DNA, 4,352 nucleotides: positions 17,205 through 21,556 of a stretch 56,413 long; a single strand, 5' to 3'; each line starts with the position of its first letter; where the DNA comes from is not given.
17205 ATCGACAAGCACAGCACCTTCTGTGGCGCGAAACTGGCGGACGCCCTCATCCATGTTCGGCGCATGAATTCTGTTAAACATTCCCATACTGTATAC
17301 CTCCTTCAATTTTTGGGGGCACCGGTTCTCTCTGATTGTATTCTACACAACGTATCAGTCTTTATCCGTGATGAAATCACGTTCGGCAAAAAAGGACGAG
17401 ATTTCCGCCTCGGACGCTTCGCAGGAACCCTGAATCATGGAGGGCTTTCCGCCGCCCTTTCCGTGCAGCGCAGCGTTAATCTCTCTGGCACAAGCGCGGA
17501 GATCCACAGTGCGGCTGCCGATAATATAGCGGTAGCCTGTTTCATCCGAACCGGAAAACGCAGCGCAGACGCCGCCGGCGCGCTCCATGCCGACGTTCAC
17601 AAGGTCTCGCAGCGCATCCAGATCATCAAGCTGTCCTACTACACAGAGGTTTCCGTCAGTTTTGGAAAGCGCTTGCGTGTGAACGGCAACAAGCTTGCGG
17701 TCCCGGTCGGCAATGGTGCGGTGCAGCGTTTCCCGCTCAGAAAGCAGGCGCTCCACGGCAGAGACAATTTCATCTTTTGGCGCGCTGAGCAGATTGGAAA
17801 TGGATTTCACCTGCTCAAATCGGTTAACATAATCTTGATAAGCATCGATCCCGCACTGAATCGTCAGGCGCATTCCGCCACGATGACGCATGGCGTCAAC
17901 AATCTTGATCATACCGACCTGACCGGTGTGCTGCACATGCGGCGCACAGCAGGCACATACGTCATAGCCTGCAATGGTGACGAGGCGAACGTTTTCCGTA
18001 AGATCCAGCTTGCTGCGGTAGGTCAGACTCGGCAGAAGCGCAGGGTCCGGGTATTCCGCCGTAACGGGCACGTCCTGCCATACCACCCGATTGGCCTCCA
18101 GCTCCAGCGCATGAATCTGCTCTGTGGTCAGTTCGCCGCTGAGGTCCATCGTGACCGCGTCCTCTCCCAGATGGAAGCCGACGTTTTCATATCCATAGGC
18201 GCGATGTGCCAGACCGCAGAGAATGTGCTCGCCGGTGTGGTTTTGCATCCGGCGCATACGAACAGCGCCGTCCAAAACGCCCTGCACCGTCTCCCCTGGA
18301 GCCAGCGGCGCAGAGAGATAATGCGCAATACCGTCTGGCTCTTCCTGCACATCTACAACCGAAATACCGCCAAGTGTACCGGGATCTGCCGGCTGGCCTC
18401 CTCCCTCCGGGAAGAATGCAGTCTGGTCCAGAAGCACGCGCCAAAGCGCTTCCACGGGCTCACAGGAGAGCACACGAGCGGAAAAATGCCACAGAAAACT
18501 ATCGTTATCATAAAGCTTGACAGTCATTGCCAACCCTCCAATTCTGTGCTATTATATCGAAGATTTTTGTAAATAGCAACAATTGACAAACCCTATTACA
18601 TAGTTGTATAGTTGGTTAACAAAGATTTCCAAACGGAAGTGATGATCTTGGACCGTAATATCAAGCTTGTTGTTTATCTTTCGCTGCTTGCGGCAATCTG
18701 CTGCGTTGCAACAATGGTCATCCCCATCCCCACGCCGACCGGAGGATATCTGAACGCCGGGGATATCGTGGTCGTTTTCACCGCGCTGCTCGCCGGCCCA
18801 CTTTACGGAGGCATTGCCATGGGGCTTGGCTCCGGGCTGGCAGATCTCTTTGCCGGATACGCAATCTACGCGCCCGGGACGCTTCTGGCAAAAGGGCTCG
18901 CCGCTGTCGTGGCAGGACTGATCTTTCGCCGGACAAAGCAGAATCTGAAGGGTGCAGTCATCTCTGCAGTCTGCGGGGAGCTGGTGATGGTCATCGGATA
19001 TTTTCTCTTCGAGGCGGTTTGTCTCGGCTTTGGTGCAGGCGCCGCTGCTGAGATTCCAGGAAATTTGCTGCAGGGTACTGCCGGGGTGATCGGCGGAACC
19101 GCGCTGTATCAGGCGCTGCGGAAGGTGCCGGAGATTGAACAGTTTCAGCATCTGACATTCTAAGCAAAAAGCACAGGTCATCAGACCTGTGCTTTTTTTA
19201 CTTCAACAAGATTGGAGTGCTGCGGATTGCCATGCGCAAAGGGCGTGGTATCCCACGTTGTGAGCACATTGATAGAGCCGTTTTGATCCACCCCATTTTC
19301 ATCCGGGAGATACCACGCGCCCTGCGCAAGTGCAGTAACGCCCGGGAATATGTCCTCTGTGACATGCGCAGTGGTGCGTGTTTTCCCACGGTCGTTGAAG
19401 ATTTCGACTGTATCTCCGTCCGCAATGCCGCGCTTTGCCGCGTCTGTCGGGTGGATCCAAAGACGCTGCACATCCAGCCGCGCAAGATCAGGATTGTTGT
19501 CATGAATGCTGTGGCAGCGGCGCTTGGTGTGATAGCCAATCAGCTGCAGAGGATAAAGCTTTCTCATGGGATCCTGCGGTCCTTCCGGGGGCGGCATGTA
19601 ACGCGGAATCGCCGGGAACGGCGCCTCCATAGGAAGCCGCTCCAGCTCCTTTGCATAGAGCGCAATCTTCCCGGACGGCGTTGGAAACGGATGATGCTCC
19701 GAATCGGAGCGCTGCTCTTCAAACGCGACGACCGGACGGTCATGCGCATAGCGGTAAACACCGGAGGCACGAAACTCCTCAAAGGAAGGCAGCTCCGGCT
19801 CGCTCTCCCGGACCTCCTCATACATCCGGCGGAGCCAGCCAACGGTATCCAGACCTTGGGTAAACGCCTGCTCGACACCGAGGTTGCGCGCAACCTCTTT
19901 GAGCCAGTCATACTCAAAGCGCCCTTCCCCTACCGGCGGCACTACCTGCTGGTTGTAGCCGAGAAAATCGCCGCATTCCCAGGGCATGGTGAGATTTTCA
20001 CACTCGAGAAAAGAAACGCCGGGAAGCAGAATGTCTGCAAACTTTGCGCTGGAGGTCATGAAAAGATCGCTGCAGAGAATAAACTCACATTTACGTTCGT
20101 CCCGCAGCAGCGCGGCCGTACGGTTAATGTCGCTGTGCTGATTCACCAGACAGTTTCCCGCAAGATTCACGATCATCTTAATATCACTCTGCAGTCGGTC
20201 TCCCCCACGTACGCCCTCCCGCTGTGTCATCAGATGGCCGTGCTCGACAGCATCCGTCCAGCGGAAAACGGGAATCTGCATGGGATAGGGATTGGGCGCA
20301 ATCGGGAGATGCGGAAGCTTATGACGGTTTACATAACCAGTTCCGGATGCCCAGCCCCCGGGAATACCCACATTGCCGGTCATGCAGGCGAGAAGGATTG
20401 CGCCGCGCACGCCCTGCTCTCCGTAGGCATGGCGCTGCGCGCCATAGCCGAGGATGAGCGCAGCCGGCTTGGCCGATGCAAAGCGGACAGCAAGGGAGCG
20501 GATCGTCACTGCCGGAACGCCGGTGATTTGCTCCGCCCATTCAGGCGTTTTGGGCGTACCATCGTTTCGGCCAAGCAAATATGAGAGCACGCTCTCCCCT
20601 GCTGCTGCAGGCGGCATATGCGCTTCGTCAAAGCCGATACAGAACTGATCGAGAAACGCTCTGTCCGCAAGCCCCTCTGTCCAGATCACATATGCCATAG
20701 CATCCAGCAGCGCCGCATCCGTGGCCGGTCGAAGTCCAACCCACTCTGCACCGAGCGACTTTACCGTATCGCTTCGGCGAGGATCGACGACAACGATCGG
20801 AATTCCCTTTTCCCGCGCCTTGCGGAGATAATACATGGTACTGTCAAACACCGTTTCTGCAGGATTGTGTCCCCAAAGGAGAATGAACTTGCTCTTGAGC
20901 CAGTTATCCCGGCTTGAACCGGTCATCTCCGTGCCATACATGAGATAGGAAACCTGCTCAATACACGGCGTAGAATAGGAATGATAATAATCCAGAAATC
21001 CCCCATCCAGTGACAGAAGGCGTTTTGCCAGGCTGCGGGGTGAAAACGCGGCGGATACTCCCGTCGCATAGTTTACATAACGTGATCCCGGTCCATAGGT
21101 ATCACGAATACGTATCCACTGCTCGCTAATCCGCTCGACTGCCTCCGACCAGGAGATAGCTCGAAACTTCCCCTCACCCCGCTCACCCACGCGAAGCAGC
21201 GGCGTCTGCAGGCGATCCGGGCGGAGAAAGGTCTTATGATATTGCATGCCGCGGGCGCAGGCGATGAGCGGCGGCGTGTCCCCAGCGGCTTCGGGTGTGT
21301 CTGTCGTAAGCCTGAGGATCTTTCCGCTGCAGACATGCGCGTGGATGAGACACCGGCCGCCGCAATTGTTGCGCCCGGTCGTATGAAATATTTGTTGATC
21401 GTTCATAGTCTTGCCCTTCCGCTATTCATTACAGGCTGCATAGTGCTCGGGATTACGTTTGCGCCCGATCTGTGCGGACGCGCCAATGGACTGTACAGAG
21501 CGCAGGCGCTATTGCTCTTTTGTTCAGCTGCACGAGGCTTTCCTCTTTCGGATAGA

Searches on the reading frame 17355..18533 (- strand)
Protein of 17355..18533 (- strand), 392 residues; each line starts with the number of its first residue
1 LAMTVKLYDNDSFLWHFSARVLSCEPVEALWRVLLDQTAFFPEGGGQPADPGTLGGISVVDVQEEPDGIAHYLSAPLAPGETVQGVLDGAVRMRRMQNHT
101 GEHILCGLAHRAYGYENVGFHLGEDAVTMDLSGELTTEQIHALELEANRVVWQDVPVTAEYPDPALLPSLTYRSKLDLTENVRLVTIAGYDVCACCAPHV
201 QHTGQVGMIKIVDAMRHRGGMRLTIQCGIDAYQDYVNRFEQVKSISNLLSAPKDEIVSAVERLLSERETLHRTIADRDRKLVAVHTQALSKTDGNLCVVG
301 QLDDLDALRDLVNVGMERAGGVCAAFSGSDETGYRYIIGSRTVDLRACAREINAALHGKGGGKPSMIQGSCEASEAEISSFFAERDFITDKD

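Call 89: search_protein_families(library=pfam, proteins=[window:17355-18533:-], max_evalue=0.00001)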
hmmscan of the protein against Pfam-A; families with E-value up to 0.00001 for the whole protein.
window:17355-18533:- (392 aa): 2 families
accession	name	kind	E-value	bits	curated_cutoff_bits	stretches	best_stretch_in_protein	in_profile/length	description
PF07973.19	tRNA_SAD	-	5.3e-10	39.5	24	1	182-219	1-38/44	Threonyl and Alanyl tRNA synthetase second additional domain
PF01411.24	tRNA-synt_2c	-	5.3e-06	25.7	30.3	1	32-89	486-550/552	tRNA synthetases class II (A)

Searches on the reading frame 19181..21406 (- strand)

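Call 89: search_protein_families(library=pfam, proteins=[window:19181-21406:-], max_evalue=0.00001)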
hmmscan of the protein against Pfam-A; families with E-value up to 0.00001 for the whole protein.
window:19181-21406:- (741 aa): 2 families
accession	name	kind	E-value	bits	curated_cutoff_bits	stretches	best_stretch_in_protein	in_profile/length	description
PF00384.28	Molybdopterin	-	2e-50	172.2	24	1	65-507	1-352/353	Molybdopterin oxidoreductase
PF01568.27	Molydop_binding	-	5.1e-28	97.7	26.8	1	620-731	1-108/110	Molydopterin dinucleotide binding domain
